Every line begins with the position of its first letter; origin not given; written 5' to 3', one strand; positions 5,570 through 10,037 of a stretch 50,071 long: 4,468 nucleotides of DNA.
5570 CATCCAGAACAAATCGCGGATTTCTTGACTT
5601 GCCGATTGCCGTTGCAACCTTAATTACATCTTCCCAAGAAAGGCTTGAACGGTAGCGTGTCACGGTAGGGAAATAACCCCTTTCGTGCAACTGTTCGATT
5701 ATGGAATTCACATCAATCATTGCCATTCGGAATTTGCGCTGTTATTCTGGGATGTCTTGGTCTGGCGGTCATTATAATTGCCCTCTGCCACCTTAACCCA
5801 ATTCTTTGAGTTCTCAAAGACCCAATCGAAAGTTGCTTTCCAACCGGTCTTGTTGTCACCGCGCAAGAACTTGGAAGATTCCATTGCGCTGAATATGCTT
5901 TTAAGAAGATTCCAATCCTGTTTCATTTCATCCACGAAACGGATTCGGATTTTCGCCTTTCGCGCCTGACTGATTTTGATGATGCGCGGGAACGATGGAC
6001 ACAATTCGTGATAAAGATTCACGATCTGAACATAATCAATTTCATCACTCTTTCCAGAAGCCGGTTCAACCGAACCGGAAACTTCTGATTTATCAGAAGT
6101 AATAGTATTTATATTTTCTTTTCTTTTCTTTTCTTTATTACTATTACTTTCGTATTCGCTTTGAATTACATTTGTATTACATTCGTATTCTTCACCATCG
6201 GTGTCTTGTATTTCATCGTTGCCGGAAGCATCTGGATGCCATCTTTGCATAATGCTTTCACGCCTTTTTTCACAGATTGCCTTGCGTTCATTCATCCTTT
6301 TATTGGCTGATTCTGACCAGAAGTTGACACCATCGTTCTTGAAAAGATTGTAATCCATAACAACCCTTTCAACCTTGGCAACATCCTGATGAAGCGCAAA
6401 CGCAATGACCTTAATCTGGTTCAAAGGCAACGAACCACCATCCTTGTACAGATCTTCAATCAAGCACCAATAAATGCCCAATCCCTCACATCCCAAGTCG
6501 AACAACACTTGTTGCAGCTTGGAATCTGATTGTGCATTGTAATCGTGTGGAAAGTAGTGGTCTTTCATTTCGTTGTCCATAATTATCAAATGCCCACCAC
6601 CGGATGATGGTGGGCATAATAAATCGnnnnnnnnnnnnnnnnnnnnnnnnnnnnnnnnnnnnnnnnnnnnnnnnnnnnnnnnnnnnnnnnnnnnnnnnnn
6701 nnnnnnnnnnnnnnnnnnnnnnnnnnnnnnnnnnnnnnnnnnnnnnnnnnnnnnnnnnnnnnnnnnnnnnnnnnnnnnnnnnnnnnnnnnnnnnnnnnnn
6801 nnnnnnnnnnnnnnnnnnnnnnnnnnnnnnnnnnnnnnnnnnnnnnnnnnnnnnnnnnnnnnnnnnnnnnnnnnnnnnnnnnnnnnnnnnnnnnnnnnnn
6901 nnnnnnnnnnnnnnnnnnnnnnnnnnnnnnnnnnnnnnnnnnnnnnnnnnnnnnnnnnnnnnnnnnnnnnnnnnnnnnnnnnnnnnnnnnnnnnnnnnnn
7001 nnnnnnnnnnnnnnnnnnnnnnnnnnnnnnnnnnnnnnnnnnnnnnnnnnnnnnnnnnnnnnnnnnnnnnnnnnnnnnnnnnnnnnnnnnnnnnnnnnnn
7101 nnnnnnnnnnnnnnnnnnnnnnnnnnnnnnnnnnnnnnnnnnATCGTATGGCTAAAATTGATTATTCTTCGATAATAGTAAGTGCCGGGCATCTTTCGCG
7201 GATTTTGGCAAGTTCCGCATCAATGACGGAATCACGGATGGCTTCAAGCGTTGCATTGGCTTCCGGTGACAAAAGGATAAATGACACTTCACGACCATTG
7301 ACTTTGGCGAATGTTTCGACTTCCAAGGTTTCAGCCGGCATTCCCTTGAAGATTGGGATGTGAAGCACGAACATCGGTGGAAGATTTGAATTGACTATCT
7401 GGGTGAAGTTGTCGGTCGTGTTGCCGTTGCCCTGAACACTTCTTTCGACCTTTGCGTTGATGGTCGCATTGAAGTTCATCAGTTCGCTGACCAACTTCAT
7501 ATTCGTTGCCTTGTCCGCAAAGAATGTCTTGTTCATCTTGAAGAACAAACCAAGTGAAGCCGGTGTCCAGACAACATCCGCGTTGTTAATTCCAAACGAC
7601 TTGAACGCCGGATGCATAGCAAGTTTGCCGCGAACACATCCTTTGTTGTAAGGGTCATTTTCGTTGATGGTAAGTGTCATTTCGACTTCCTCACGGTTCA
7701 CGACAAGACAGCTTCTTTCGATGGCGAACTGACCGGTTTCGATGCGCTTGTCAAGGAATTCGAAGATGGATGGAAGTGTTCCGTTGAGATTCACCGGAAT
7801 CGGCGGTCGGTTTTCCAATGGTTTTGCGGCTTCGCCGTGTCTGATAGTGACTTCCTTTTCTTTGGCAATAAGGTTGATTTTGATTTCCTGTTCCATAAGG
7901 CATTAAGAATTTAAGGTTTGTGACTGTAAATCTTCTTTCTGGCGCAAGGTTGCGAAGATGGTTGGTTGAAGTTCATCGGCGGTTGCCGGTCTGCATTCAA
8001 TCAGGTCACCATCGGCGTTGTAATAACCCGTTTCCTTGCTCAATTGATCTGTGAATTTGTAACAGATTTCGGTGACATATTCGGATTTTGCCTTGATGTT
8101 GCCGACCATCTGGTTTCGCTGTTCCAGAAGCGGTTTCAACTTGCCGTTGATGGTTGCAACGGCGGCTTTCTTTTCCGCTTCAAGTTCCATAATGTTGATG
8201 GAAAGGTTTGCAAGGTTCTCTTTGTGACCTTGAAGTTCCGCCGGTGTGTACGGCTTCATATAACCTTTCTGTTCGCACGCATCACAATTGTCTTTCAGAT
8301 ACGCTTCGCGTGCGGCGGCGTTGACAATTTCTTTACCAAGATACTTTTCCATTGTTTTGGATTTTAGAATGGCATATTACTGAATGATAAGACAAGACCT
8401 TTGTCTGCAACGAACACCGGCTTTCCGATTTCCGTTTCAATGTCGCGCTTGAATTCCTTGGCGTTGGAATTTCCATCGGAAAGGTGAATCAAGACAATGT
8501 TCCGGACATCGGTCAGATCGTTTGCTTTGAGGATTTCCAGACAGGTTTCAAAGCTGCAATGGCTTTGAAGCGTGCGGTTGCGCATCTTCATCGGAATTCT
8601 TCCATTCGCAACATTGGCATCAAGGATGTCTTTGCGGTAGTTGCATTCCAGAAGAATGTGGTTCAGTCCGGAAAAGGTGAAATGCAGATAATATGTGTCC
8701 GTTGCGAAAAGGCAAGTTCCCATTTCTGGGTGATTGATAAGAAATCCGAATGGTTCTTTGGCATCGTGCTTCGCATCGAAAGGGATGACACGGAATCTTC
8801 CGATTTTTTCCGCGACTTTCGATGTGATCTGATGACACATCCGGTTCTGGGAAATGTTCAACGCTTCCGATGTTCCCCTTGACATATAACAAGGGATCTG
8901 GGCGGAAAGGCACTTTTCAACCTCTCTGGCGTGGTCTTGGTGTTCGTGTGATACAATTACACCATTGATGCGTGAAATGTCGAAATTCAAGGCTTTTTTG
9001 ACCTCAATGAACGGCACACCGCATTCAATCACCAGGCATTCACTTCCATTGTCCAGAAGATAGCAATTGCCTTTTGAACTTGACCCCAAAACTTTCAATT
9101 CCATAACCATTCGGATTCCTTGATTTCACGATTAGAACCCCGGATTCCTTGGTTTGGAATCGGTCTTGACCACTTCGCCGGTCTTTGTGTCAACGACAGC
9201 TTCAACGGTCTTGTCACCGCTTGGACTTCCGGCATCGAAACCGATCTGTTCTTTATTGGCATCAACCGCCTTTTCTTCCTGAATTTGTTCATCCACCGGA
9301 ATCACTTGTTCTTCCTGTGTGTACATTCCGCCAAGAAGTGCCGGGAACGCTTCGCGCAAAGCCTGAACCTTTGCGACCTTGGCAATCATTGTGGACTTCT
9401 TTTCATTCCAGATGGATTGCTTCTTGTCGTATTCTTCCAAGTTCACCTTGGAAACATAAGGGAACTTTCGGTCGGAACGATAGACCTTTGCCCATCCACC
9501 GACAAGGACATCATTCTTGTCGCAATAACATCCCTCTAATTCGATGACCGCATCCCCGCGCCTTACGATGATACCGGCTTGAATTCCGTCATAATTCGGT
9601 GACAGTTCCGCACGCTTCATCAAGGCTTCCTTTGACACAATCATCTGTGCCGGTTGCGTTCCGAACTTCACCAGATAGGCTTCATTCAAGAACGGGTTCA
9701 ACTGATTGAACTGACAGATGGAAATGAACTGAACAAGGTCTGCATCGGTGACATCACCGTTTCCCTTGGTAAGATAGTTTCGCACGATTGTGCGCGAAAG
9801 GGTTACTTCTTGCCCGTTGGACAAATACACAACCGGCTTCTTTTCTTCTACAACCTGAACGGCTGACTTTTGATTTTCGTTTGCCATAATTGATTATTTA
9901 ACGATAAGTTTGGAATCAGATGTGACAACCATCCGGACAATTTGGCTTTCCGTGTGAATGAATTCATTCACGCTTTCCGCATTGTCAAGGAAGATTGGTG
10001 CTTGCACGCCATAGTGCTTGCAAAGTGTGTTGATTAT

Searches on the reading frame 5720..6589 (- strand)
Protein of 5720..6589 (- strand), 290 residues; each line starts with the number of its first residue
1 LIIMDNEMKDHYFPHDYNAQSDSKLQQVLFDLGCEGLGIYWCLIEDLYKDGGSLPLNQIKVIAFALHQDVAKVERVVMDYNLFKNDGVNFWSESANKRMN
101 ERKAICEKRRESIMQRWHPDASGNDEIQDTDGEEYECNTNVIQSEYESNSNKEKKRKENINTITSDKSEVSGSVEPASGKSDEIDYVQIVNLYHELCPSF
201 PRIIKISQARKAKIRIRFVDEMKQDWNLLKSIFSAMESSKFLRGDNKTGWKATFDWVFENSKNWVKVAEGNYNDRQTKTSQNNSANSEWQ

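Call 14: search_protein_families(library=phrogs, max_evalue=0.001, proteins=[window:5720-6589:-])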
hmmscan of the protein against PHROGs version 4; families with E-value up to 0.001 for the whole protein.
window:5720-6589:- (290 aa): 9 families
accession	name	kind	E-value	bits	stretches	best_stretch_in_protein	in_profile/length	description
phrog_345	-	DNA, RNA and nucleotide metabolism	4.9e-26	93.1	1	146-276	159-293/297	replication initiation O-like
phrog_10469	-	DNA, RNA and nucleotide metabolism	4.8e-22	79.6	1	136-287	148-287/305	DnaD-like helicase loader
phrog_19658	-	DNA, RNA and nucleotide metabolism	7.5e-21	75.9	1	141-285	117-262/283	replication initiation protein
phrog_2562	-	DNA, RNA and nucleotide metabolism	3.9e-17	63.9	1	12-287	11-281/290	replication initiation protein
phrog_5810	-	DNA, RNA and nucleotide metabolism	2.1e-15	58.1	1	138-273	116-267/268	replication initiation protein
phrog_38715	-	unknown function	1.9e-11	45.2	1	11-150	4-149/269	-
phrog_20981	-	unknown function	3.2e-11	44.4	1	11-162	2-172/293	-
phrog_22470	-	DNA, RNA and nucleotide metabolism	5.4e-08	33.1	1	188-273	249-339/340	replication protein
phrog_24189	-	unknown function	1.5e-05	26.2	1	11-49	17-55/151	-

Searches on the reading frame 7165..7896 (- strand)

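Call 15: search_protein_families(library=phrogs, max_evalue=0.001, proteins=[window:7165-7896:-])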
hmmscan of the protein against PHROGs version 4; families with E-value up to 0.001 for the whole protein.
window:7165-7896:- (244 aa): 1 family
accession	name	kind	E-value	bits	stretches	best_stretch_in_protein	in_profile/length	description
phrog_11501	-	unknown function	2.8e-78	263.6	1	4-243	7-248/249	-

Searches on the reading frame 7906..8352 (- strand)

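Call 15: search_protein_families(library=phrogs, max_evalue=0.001, proteins=[window:7906-8352:-])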
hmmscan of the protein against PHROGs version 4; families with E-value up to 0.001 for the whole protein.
window:7906-8352:- (149 aa): 1 family
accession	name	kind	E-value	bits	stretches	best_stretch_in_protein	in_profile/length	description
phrog_12688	-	unknown function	1.8e-42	145.5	1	1-139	1-138/142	-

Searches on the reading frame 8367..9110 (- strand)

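Call 15: search_protein_families(library=phrogs, max_evalue=0.001, proteins=[window:8367-9110:-])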
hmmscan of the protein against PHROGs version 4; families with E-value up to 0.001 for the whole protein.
window:8367-9110:- (248 aa): 2 families
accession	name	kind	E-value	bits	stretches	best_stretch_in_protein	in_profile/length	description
phrog_392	-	other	7.1e-81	273.4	1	1-241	4-253/348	metal-dependent hydrolase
phrog_14429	-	other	2.5e-09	37.9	1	2-61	28-88/266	hydrolase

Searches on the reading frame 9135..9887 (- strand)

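Call 15: search_protein_families(library=phrogs, max_evalue=0.001, proteins=[window:9135-9887:-])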
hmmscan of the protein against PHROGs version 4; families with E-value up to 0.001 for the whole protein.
window:9135-9887:- (251 aa): 5 families
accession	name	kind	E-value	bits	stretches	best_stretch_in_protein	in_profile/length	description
phrog_2760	-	DNA, RNA and nucleotide metabolism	1.6e-55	189.3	1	29-204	18-201/257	RecT-like ssDNA annealing protein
phrog_252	-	DNA, RNA and nucleotide metabolism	1.7e-47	163.2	1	22-212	20-198/263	Bet-like ssDNA annealing protein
phrog_10056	-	DNA, RNA and nucleotide metabolism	6.6e-45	154.8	1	13-210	8-204/302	RecT-like ssDNA annealing protein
phrog_2780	-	DNA, RNA and nucleotide metabolism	4.1e-19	70.2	1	45-213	51-233/369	RecT-like ssDNA annealing protein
phrog_2449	-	DNA, RNA and nucleotide metabolism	2.6e-07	31.5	1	155-212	157-216/301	single strand annealing protein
